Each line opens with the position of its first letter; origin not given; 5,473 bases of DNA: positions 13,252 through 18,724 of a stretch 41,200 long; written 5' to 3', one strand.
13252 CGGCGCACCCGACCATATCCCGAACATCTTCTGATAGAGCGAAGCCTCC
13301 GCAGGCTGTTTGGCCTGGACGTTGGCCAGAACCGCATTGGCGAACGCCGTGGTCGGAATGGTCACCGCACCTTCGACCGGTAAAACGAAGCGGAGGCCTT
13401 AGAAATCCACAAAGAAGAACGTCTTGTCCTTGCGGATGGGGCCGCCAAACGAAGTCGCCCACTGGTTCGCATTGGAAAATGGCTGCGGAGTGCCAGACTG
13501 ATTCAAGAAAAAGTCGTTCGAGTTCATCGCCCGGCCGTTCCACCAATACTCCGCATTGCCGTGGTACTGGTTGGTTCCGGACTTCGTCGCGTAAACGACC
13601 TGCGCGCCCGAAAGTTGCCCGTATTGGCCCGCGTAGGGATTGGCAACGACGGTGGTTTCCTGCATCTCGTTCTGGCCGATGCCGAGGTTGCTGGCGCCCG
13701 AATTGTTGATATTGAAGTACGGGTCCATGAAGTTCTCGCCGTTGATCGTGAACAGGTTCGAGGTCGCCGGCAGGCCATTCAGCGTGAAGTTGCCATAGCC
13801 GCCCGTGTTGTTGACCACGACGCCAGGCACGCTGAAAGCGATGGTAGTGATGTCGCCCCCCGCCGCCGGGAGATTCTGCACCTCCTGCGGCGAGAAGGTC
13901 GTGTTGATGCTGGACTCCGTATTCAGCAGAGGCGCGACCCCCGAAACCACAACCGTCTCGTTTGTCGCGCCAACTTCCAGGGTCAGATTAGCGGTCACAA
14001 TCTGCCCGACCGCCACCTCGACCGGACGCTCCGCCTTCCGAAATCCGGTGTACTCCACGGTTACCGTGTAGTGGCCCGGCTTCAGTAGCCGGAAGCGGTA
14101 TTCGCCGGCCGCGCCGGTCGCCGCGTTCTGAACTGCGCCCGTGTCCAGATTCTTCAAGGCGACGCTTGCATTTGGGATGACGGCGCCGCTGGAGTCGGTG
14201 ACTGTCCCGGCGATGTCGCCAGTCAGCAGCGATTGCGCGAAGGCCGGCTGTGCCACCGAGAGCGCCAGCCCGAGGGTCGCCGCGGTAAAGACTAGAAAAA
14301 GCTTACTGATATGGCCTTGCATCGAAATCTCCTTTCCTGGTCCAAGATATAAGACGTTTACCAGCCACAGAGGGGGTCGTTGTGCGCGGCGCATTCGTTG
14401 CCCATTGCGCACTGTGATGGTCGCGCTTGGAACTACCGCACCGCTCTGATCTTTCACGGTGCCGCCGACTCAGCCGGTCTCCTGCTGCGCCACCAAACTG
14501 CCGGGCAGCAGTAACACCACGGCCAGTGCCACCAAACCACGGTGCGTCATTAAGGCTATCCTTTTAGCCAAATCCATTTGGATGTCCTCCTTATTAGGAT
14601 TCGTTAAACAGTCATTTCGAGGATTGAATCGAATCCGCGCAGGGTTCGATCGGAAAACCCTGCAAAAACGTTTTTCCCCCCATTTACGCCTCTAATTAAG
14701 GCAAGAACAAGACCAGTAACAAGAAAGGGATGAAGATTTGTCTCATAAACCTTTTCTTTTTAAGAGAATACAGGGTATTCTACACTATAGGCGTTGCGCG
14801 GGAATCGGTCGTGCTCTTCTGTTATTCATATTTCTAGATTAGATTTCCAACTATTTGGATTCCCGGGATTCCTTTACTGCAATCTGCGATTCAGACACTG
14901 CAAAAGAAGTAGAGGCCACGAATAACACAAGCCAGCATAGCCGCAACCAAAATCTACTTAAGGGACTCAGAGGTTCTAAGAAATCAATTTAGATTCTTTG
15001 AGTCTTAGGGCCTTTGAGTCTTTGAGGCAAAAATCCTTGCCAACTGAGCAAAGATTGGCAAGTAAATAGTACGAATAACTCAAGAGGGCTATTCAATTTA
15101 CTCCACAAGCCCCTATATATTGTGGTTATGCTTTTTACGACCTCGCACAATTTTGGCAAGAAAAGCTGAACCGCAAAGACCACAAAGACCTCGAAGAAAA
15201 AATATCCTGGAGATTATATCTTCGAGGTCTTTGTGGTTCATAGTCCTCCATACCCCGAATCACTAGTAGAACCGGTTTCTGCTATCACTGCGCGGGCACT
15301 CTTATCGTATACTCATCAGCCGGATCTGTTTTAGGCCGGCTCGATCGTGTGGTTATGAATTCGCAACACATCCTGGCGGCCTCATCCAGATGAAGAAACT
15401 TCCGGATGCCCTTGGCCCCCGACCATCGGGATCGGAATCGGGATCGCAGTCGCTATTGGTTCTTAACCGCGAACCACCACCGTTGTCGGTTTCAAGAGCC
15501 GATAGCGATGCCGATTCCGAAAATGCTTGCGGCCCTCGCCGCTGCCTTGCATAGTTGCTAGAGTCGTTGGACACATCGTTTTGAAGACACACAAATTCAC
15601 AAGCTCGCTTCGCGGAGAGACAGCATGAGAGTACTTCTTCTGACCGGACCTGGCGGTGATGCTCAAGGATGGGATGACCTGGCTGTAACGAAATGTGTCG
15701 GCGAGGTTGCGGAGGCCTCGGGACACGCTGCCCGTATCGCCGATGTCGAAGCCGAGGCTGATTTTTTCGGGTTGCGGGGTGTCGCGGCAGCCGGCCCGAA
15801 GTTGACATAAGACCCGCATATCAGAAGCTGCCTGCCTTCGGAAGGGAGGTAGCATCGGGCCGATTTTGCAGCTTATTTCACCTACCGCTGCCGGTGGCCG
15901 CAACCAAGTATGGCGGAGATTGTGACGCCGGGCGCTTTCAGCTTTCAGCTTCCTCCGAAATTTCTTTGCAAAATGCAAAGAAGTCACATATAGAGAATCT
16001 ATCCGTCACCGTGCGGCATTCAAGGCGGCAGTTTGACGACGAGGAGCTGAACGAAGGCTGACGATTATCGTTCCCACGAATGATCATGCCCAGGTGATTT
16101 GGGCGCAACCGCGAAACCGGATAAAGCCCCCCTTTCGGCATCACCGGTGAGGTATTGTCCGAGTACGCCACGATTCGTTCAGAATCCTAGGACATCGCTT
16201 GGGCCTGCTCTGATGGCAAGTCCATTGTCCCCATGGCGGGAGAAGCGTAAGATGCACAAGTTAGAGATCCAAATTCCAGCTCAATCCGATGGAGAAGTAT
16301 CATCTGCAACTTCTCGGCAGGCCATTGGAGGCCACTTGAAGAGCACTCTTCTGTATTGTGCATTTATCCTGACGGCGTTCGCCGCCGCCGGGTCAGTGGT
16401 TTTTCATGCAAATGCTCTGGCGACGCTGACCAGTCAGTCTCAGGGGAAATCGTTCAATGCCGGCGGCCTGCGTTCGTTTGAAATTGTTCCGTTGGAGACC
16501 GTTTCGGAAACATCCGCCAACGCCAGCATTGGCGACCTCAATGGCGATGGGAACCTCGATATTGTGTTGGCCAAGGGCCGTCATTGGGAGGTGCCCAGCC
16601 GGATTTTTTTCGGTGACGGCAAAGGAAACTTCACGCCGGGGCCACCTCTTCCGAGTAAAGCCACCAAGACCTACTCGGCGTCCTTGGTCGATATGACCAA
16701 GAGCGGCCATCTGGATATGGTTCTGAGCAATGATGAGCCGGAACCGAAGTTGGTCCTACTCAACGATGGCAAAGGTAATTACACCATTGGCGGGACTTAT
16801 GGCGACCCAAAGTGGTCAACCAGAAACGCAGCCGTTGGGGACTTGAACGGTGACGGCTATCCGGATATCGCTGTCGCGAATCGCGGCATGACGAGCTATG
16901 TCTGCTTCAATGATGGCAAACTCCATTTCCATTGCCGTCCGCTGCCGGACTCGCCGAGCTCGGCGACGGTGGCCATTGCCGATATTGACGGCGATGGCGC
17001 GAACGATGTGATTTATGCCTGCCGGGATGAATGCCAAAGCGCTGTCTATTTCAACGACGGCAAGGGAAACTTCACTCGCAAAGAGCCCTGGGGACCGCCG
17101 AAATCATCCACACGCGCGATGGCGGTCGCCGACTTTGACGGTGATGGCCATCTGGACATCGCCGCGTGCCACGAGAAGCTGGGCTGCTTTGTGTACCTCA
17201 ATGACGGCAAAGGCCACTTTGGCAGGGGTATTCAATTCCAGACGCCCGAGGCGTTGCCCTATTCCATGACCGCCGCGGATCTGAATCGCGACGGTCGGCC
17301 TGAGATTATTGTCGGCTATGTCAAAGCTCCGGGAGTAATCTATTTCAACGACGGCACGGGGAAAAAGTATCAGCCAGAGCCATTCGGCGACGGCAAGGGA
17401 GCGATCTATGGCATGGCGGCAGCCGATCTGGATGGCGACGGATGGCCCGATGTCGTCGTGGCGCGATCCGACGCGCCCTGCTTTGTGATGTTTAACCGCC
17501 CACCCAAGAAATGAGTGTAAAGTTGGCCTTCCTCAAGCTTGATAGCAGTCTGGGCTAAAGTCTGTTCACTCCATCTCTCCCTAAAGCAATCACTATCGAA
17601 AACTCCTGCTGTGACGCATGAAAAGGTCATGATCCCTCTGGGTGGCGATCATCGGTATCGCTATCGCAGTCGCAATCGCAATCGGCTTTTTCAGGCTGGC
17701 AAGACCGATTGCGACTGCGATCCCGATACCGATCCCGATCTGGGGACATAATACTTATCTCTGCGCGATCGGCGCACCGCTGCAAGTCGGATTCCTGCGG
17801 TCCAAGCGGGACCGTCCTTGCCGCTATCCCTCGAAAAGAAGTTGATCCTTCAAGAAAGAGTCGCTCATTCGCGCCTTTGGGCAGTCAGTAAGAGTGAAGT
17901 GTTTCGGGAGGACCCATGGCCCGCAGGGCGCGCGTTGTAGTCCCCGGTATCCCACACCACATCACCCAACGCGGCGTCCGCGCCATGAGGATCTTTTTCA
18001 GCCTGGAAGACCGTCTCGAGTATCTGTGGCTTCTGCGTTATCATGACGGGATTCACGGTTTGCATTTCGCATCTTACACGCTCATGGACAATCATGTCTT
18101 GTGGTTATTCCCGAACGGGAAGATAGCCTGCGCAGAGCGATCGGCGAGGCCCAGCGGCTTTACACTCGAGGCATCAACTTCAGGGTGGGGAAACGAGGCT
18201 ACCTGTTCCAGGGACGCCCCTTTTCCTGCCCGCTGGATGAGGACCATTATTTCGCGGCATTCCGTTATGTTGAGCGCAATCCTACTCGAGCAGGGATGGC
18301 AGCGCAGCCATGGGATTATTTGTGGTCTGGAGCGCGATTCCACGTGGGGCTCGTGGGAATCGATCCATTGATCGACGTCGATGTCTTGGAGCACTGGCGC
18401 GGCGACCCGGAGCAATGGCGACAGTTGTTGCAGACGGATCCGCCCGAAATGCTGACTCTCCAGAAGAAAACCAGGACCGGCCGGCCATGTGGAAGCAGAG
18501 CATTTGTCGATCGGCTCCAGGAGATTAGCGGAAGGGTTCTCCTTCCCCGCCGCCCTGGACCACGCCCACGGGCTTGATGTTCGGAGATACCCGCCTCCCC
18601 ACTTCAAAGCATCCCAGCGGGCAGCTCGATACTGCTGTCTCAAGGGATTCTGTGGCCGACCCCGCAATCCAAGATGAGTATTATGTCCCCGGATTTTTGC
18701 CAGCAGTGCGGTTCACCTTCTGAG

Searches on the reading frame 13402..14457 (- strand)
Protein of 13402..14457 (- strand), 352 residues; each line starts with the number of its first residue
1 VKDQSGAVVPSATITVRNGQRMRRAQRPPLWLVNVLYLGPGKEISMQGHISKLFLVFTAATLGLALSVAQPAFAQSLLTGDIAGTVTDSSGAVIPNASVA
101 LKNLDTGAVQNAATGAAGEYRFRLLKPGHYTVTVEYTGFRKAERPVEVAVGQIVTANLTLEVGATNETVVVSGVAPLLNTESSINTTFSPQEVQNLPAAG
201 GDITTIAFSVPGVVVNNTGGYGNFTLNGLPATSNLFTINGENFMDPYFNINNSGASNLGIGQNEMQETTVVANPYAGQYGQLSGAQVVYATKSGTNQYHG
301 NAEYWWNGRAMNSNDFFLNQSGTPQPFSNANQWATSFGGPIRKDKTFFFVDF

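Call 42: search_protein_families(library=pfam, proteins=[window:13402-14457:-], max_evalue=0.001)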
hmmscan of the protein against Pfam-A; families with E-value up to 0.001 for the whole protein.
window:13402-14457:- (352 aa): 7 families
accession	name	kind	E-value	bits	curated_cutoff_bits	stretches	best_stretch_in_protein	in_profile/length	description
PF13620.12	CarboxypepD_reg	-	6.1e-27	94.2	32.3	1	82-161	2-82/82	Carboxypeptidase regulatory-like domain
PF25183.1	OMP_b-brl_4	-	2.6e-16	59.7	30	1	290-352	1-62/838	Outer membrane beta barrel domain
PF13715.12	CarbopepD_reg_2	-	2.1e-12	47.3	32.2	1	82-170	1-87/88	CarboxypepD_reg-like domain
PF17210.9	SdrD_B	-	5.1e-06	27.1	29.7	1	87-136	17-66/112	SdrD B-like domain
PF02369.22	Big_1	-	0.0001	22.8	34.9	1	82-138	21-82/93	Bacterial Ig-like domain (group 1)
PF08308.17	PEGA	-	0.0003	21.1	20.8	0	125-161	32-68/71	PEGA domain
PF07715.20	Plug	-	0.00073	20.5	23.9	1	182-281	7-101/107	TonB-dependent Receptor Plug Domain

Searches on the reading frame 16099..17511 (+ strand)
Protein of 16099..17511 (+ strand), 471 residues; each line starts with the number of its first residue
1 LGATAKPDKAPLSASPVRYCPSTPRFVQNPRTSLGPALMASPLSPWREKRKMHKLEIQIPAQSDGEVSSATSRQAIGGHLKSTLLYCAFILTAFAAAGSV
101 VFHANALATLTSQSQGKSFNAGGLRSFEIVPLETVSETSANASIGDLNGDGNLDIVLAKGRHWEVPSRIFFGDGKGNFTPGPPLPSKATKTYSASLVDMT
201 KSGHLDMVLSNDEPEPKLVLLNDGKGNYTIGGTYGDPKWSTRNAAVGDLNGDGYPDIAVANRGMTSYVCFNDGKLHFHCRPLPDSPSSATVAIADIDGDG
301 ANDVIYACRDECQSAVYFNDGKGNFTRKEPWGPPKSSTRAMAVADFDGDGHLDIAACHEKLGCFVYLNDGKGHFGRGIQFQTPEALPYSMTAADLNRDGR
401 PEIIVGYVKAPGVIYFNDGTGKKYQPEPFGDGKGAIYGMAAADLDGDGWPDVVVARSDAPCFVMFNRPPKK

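Call 42: search_protein_families(library=pfam, proteins=[window:16099-17511:+], max_evalue=0.001)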
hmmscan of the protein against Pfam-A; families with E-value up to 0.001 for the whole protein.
window:16099-17511:+ (471 aa): 6 families
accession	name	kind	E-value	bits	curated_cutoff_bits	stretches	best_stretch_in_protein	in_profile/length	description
PF13517.12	FG-GAP_3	-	9e-51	170.8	26.9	6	295-355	1-60/61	FG-GAP-like repeat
PF01839.29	FG-GAP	-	9.3e-27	92.9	22.1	2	244-261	5-22/37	FG-GAP repeat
PF12256.14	TcdB_toxin_midN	-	8.1e-06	25.7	24.8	0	137-159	25-47/181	Insecticide toxin TcdB middle/N-terminal region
PF00404.24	Dockerin_1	-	4.4e-05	24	22.9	0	383-400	26-43/57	Dockerin type I domain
PF16743.10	PliI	-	0.00026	21.1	27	0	390-409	62-81/123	Periplasmic lysozyme inhibitor of I-type lysozyme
PF14783.12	BBS2_Mid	-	0.00028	21.4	27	0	291-312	2-23/108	Ciliary BBSome complex subunit 2, middle region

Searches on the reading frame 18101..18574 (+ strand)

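Call 9: search_protein_families(library=pfam, proteins=[window:18101-18574:+], max_evalue=0.01)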
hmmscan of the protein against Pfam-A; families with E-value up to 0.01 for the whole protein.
window:18101-18574:+ (158 aa): 0 families

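Call 10: search_protein_families(library=ncbifam, proteins=[window:18101-18574:+], max_evalue=0.01)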
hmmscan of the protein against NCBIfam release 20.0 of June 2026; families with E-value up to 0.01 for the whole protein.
window:18101-18574:+ (158 aa): 1 family
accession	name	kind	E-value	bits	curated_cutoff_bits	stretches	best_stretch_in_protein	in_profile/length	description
NF047646.1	REP_Tyr_transpos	equivalog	0.0014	18.6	80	1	5-76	67-146/146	REP-associated tyrosine transposase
